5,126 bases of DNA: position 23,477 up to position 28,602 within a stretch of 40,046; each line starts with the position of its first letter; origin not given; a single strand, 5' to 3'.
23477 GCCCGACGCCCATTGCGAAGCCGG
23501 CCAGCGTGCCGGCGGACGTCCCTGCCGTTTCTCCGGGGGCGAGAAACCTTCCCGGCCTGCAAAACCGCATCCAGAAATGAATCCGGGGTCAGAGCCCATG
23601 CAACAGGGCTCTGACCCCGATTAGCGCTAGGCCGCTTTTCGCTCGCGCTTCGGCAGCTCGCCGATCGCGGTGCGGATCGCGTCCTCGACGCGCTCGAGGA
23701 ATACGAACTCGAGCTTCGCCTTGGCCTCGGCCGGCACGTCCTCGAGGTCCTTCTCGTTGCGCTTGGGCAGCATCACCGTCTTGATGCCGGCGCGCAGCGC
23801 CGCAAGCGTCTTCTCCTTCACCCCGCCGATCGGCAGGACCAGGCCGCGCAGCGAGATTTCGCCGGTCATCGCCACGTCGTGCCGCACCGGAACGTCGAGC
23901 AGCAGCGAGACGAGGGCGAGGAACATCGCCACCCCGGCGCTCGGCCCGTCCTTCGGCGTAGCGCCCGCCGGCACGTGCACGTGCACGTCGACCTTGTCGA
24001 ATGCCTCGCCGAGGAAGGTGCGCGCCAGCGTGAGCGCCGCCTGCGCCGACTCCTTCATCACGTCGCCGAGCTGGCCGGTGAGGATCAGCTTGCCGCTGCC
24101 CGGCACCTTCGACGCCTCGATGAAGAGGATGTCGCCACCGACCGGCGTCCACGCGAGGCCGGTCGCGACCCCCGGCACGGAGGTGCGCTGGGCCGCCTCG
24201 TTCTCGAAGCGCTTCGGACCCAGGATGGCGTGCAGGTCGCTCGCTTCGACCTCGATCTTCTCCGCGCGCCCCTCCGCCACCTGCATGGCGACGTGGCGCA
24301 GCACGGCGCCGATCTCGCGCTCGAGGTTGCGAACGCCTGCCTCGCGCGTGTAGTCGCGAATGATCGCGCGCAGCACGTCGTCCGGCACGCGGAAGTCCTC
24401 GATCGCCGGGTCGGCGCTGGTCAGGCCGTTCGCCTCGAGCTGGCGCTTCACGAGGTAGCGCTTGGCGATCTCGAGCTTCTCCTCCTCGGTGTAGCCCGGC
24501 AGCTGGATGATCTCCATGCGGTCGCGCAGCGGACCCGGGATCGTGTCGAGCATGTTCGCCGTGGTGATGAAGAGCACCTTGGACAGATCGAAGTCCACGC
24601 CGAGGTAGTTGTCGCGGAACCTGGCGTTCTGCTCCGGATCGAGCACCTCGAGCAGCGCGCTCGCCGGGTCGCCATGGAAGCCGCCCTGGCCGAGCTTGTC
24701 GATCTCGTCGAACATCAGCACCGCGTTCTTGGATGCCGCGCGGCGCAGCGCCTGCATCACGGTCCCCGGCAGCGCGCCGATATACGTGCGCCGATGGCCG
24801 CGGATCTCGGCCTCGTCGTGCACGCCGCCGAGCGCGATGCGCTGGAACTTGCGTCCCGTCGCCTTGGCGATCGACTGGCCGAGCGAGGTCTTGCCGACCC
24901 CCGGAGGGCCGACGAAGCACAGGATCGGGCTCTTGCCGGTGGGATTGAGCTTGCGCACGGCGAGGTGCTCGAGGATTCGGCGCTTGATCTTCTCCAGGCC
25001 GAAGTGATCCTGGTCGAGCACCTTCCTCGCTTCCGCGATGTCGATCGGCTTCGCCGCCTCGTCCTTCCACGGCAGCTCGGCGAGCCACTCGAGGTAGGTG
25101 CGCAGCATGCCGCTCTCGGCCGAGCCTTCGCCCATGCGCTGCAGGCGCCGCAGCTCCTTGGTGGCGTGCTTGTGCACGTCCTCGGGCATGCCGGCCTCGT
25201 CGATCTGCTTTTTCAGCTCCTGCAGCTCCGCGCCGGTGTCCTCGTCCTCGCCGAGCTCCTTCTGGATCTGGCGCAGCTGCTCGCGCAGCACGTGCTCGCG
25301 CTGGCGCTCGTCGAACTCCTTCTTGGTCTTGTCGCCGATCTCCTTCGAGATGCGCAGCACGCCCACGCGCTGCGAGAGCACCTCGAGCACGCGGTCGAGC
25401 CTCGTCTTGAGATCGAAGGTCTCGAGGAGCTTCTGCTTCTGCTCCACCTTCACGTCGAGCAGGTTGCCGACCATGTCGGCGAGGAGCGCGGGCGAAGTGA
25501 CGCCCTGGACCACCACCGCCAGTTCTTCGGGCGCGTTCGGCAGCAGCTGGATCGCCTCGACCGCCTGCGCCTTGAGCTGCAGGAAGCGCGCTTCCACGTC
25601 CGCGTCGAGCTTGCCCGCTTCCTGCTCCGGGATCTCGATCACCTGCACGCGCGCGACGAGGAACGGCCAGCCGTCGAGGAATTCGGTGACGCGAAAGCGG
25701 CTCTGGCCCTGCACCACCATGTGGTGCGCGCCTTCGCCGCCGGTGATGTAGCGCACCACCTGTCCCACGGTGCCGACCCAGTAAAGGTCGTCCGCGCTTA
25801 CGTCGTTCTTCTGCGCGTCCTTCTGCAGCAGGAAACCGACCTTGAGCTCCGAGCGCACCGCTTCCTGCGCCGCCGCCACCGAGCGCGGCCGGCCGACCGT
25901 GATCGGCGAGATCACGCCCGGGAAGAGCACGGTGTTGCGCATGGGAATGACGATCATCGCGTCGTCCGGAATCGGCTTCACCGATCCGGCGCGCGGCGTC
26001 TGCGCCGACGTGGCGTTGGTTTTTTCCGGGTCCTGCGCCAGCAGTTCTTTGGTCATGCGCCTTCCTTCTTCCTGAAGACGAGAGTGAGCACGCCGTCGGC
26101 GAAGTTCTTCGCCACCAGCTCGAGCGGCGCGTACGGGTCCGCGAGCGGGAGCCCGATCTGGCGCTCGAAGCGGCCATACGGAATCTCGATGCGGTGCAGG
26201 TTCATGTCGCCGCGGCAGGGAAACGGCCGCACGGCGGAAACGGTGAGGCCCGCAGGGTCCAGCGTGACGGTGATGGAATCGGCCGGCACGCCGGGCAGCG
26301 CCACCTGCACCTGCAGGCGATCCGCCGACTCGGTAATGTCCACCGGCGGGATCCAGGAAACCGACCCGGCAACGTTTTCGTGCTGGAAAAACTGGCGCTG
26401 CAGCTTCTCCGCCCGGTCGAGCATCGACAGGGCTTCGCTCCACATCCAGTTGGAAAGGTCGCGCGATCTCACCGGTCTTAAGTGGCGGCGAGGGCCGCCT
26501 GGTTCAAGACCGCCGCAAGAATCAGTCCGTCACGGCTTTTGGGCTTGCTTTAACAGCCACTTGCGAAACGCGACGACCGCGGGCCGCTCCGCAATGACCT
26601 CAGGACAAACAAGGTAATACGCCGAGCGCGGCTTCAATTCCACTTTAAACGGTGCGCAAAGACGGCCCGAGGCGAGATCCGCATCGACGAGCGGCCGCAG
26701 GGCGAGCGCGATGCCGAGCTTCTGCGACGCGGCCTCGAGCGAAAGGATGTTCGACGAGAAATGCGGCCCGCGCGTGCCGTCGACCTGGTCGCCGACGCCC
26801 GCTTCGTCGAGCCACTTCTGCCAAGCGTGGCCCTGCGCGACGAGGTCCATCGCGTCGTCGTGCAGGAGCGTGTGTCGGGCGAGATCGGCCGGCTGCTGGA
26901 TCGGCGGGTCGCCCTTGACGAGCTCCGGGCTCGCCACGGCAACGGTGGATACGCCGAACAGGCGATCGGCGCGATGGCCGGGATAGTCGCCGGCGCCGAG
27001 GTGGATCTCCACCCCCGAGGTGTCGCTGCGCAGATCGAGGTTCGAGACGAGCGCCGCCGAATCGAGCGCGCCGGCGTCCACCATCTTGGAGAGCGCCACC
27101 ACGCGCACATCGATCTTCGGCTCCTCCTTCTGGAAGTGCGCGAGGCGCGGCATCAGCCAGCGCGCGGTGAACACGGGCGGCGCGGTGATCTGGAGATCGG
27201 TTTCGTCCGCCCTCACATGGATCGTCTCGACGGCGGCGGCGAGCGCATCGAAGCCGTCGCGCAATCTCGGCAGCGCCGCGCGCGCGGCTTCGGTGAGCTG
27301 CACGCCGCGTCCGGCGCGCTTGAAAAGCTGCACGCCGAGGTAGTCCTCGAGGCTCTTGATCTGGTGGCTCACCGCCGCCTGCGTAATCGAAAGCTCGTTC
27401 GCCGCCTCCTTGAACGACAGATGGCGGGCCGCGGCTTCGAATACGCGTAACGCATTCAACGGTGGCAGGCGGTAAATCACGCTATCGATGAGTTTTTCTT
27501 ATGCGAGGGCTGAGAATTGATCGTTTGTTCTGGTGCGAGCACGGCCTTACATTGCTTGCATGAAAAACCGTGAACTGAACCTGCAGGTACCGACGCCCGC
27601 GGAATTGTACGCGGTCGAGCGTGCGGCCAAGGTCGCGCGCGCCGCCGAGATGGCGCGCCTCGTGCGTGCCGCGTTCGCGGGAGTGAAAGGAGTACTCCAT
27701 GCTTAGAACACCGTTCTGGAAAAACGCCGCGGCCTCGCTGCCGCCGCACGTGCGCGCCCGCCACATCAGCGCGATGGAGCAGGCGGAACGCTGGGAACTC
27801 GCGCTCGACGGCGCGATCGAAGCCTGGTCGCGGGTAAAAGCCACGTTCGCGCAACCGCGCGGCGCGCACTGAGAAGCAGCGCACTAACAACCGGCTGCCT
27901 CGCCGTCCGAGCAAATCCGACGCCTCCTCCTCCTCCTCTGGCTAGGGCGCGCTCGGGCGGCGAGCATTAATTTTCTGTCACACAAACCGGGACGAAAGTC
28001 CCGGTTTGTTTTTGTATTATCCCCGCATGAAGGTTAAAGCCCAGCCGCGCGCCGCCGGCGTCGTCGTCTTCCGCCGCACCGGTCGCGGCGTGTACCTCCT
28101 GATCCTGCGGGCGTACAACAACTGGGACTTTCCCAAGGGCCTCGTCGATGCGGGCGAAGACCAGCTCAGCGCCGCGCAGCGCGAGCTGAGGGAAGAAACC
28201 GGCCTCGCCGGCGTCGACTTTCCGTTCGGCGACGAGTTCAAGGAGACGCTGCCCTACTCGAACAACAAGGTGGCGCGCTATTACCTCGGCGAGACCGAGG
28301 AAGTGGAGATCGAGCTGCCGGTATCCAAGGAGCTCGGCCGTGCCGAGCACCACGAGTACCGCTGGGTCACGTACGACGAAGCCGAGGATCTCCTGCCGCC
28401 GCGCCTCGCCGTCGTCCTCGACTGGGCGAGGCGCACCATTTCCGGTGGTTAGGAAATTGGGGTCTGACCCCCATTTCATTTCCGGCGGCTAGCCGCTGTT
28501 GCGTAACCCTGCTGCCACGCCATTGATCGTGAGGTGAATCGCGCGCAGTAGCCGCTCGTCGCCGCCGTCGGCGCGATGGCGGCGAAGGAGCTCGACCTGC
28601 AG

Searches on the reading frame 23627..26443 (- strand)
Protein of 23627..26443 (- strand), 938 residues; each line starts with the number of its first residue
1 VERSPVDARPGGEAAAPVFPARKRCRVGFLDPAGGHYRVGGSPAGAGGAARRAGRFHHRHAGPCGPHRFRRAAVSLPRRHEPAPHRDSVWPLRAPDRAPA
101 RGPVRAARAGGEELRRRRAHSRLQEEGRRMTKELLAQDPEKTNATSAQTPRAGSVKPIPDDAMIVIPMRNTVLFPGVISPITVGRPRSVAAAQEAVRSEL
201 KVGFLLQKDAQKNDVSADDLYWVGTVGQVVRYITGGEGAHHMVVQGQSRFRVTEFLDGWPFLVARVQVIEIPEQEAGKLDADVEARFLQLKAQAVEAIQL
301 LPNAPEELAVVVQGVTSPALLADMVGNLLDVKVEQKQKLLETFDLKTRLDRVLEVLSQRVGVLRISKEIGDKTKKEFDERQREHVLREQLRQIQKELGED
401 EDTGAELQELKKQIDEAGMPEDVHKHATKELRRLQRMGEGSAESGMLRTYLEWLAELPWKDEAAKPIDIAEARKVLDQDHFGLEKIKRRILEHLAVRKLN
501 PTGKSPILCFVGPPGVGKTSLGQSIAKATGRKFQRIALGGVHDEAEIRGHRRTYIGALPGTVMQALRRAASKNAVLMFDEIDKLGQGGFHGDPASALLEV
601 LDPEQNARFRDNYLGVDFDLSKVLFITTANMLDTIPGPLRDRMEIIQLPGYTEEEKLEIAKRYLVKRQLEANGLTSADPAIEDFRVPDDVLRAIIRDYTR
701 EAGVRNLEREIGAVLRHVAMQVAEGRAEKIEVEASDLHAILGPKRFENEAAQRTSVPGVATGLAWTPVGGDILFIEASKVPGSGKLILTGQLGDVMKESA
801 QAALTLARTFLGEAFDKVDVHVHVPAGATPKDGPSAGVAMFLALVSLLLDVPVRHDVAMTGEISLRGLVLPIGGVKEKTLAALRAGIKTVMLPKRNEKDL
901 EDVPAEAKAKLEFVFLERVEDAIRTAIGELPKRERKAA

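Call 60: search_protein_families(library=pfam, proteins=[window:23627-26443:-], max_evalue=0.00001)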
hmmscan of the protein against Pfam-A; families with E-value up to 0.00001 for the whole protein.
window:23627-26443:- (938 aa): 6 families
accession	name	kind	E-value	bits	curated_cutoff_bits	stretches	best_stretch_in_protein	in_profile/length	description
PF05362.19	Lon_C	-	9.9e-81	270.6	21.1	1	732-927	2-203/205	Lon protease (S16) C-terminal proteolytic domain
PF02190.22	LON_substr_bdg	-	1.7e-41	142.8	28.7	1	164-357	3-199/200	ATP-dependent protease La (LON) substrate-binding domain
PF00004.35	AAA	-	1.1e-23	84.5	21.2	1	508-647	1-127/131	ATPase family associated with various cellular activities (AAA)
PF22667.2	Lon_lid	-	2.6e-19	69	27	1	682-728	8-55/57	Lon protease AAA+ ATPase lid domain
PF07728.20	AAA_5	-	2.8e-09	37.6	22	1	508-633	2-125/139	AAA domain (dynein-related subfamily)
PF13541.12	ChlI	-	4.3e-07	30.3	27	1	776-896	2-121/121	Subunit ChlI of Mg-chelatase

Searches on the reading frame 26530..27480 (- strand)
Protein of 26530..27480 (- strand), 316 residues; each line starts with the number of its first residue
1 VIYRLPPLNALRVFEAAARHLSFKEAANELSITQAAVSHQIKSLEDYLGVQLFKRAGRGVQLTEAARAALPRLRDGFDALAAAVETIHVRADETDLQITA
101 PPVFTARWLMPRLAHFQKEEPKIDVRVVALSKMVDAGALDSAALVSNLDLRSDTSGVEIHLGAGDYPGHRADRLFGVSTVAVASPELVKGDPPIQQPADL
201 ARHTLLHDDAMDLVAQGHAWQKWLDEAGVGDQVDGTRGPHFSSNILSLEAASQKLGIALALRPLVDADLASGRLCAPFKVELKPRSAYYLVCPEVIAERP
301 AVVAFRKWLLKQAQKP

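Call 61: search_protein_families(library=pfam, proteins=[window:26530-27480:-], max_evalue=0.00001)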
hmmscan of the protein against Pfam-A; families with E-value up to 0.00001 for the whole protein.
window:26530-27480:- (316 aa): 2 families
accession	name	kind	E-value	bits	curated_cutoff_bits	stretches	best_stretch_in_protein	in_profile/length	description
PF00126.33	HTH_1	-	3e-23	82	26.6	1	8-67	1-60/60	Bacterial regulatory helix-turn-helix protein, lysR family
PF03466.25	LysR_substrate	-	2.8e-22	79.6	28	1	94-313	6-208/209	LysR substrate binding domain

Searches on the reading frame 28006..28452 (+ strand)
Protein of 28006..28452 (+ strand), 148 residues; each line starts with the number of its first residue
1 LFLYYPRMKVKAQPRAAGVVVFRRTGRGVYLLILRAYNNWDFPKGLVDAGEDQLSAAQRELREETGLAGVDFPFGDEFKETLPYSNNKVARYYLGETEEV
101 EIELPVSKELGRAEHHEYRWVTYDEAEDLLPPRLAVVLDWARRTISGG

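Call 61: search_protein_families(library=pfam, proteins=[window:28006-28452:+], max_evalue=0.00001)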
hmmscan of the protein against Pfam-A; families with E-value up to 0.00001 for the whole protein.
window:28006-28452:+ (148 aa): 1 family
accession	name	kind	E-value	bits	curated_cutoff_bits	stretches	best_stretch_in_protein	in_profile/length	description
PF00293.34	NUDIX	-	8.3e-20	71.6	21.1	1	14-140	3-133/134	NUDIX domain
